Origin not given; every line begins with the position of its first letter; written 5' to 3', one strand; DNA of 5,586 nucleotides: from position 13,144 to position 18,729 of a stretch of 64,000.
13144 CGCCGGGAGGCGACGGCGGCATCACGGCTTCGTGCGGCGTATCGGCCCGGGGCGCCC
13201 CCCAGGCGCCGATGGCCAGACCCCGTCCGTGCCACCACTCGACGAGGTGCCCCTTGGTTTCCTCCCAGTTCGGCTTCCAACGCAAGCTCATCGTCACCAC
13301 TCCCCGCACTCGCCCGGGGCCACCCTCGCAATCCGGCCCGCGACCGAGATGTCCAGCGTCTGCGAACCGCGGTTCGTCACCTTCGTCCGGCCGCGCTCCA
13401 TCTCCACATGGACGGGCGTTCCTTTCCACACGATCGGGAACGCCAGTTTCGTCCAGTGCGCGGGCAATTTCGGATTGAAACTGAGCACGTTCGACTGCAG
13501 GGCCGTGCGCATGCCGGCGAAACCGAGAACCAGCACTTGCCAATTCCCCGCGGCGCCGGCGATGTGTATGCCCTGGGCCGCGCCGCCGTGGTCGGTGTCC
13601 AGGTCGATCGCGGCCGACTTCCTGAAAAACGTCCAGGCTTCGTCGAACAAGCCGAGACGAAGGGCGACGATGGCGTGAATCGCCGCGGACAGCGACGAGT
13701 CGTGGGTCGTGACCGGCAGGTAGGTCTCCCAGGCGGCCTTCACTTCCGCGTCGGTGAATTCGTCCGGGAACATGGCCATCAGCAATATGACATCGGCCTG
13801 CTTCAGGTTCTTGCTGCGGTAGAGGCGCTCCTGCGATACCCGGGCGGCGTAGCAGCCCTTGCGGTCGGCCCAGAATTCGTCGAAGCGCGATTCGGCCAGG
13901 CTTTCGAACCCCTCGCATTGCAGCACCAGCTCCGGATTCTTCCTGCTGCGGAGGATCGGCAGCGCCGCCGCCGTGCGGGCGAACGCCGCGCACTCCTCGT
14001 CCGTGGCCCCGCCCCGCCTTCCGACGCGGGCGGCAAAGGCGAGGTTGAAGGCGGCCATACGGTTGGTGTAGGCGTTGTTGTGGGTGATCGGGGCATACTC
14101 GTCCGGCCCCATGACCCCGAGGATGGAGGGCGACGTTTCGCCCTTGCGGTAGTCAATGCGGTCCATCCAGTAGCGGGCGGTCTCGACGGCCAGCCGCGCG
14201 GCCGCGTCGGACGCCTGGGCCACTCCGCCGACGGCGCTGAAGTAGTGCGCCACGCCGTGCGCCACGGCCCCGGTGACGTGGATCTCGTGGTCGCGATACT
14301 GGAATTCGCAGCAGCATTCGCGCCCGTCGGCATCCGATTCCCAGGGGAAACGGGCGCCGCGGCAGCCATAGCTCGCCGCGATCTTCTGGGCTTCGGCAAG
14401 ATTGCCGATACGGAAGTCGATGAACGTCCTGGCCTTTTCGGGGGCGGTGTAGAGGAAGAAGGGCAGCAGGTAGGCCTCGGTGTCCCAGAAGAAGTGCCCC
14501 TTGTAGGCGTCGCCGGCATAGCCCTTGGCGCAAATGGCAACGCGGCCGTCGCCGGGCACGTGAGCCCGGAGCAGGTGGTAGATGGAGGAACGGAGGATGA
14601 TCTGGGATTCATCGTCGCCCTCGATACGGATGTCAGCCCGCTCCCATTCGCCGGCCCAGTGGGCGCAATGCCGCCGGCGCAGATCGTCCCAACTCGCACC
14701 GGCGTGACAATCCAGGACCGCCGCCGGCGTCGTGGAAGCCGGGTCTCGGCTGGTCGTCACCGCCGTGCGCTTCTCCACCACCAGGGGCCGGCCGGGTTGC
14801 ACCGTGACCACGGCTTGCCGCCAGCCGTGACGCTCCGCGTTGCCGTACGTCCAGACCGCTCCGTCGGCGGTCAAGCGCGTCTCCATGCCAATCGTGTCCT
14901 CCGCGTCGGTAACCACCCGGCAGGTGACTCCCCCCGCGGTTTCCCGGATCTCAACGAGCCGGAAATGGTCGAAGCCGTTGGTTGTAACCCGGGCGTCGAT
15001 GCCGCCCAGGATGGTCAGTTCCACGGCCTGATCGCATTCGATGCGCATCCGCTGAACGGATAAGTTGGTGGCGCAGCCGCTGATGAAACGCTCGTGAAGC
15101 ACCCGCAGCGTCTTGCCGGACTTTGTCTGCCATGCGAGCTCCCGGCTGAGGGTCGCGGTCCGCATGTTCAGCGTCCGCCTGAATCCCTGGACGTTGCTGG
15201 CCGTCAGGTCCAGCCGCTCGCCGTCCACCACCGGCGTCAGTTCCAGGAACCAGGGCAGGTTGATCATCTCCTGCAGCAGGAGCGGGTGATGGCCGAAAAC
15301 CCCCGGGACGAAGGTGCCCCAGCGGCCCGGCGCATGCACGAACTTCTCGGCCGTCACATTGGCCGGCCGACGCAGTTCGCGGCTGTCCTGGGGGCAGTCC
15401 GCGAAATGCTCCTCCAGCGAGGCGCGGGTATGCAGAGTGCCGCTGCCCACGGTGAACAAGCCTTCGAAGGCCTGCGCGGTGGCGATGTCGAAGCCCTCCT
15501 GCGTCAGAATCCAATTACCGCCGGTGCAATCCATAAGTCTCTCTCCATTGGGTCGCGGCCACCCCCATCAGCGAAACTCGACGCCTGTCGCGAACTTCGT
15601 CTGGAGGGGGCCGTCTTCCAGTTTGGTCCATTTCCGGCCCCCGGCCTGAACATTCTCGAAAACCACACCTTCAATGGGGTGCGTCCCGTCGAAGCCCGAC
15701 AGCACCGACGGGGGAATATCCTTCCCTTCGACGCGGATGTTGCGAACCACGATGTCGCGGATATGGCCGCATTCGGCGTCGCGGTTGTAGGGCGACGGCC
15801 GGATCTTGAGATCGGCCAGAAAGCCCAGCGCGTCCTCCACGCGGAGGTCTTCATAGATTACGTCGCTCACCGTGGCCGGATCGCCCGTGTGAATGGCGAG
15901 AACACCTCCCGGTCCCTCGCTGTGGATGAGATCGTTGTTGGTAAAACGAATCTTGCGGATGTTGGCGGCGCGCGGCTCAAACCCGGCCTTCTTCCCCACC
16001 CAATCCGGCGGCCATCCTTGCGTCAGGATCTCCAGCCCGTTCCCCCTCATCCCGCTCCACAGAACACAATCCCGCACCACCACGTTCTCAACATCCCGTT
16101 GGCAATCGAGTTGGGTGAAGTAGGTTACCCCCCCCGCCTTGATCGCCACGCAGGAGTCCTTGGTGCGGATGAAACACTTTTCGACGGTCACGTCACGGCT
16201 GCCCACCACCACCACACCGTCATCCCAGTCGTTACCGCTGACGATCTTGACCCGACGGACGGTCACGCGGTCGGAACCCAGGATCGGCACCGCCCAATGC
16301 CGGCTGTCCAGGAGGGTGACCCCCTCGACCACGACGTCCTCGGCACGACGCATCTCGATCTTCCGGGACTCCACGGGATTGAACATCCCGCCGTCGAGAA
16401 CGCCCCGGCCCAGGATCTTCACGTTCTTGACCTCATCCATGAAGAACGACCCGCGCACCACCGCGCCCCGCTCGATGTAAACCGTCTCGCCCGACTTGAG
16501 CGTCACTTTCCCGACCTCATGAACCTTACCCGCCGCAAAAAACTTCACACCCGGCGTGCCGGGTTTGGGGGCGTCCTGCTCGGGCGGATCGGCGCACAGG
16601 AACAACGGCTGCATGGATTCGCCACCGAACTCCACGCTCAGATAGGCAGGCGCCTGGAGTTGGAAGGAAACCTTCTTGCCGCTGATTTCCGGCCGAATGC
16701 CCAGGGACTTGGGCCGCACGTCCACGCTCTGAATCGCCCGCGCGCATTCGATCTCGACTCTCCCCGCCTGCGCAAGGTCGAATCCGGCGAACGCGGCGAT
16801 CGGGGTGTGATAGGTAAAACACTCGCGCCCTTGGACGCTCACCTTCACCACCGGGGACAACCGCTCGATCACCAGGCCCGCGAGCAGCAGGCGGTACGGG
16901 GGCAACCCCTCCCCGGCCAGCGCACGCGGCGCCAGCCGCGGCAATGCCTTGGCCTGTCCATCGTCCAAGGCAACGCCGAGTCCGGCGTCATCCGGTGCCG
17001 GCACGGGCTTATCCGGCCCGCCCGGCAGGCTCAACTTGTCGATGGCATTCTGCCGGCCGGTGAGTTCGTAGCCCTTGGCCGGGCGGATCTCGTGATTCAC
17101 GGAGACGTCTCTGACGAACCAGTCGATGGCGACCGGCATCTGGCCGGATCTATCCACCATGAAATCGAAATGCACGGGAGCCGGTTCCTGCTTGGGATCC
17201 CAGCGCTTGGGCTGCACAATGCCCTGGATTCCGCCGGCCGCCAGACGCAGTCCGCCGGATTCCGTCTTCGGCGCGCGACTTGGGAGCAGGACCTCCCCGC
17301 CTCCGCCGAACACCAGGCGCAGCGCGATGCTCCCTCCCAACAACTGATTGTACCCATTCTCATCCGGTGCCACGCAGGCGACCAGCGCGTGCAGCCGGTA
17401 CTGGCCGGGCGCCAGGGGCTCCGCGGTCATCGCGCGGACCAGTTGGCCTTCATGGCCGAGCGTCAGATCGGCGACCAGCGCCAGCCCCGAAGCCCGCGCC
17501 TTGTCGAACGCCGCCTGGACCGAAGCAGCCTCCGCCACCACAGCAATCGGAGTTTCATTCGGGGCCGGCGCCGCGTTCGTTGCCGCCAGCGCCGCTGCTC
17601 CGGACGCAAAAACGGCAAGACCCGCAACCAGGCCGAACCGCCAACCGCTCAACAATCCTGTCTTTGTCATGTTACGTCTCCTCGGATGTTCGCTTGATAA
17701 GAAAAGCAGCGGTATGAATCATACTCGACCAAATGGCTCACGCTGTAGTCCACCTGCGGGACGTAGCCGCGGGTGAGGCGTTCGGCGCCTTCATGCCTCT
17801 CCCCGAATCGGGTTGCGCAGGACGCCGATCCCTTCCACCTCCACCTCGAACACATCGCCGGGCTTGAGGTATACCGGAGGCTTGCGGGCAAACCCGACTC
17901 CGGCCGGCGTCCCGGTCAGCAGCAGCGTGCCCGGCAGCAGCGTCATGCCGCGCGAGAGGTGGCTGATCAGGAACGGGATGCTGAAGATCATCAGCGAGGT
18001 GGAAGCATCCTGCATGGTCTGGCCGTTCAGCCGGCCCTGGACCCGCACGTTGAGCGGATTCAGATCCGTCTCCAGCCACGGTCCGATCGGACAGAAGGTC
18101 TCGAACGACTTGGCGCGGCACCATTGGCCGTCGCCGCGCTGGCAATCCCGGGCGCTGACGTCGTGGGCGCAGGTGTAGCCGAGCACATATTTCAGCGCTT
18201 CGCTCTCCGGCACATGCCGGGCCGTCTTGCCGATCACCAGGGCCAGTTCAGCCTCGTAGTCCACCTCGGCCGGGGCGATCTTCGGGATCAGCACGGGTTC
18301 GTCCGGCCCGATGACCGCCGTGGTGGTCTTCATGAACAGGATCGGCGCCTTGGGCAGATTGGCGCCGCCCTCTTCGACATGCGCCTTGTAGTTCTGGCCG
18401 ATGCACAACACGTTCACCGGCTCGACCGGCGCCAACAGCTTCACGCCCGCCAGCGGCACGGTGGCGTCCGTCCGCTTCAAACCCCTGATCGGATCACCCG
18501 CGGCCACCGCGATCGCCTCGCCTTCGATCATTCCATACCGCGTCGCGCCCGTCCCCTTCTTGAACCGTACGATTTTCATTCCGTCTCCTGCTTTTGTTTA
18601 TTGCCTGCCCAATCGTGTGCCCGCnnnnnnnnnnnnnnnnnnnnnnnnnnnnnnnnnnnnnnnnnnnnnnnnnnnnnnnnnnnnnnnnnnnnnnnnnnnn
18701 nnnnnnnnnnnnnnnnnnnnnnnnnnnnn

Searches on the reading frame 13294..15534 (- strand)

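Call 7: search_protein_families(library=pfam, proteins=[window:13294-15534:-], max_evalue=0.001)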
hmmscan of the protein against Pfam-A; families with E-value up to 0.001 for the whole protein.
window:13294-15534:- (746 aa): 3 families
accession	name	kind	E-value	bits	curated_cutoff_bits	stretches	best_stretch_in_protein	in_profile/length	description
PF03632.21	Glyco_hydro_65m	-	2.6e-88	296.9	27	1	316-666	2-371/371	Glycosyl hydrolase family 65 central catalytic domain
PF03636.21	Glyco_hydro_65N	-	9.4e-34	117.6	26.6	1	11-263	1-233/233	Glycosyl hydrolase family 65, N-terminal domain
PF03633.20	Glyco_hydro_65C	-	3.7e-14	52.7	22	1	680-736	4-60/62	Glycosyl hydrolase family 65, C-terminal domain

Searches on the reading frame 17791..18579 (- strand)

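Call 8: search_protein_families(library=pfam, proteins=[window:17791-18579:-], max_evalue=0.001)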
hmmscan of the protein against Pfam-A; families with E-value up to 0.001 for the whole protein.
window:17791-18579:- (262 aa): 2 families
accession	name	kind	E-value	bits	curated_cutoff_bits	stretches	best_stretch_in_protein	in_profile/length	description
PF01557.24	FAA_hydrolase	-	5.6e-71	239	23.9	1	57-258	2-213/214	Fumarylacetoacetate (FAA) hydrolase C-terminal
PF10370.14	Rv2993c-like_N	-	6.8e-15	56.1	21.3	1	1-51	1-50/50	Rv2993c-like, N-terminal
